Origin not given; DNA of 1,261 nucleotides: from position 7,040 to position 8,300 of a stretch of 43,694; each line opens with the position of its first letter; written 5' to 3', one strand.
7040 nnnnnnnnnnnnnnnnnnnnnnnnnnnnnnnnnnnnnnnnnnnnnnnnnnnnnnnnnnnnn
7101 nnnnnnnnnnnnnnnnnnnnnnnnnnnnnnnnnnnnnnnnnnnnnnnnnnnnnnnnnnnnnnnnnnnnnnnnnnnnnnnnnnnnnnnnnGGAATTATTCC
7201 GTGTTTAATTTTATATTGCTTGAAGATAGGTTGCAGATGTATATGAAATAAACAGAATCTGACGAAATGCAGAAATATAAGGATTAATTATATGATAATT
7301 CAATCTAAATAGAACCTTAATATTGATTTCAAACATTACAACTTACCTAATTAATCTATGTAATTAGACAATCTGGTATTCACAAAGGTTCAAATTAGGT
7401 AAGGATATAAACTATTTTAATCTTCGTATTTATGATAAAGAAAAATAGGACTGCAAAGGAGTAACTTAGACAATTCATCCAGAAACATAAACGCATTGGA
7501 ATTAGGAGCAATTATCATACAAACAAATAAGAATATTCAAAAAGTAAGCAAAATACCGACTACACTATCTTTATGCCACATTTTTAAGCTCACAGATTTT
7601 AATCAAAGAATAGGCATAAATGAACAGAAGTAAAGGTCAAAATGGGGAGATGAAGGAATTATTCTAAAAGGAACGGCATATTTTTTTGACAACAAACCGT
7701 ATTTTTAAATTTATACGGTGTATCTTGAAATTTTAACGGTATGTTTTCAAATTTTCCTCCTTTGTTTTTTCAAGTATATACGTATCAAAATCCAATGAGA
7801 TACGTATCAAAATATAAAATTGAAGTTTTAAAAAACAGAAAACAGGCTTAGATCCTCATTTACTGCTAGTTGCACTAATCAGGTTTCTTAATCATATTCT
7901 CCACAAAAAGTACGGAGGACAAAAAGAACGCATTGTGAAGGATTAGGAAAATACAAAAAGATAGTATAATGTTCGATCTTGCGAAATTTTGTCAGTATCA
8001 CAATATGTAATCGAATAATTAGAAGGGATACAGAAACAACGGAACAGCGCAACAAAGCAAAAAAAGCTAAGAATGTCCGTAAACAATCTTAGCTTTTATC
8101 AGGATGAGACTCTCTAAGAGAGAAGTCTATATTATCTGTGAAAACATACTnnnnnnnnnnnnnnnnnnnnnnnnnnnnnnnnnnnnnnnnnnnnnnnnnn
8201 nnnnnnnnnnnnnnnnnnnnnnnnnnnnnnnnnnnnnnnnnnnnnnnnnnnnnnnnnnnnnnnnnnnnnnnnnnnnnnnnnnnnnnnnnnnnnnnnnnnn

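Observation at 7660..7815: The same A and B boxes, with the same 22/21-bp phasing, recur 35 kb away upstream of the alpha-glucan operon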

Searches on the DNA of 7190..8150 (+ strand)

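Call 57: search_rna_families(source=window, start=7190, end=8150, threshold=evalue, max_evalue=1)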
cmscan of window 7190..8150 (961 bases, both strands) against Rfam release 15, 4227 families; matches with E-value up to 1: 1.
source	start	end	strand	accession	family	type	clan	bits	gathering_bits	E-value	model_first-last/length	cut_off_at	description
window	7686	7721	-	RF01926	mir-981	Gene; miRNA;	-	16.2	51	0.22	30-65/86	no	mir-981 microRNA precursor family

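Call 75: search_dna_similar(query=window:7640-8060:+, collection=plasmids, mode=distant, max_evalue=0.001, max_rows=20)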
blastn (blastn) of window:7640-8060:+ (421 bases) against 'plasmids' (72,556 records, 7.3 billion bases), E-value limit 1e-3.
No match.

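Call 77: search_dna_similar(query=window:7640-8060:+, collection=phages, mode=distant, max_evalue=0.001, max_rows=20)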
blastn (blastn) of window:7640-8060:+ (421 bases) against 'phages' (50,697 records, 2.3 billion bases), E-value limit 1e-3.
No match.
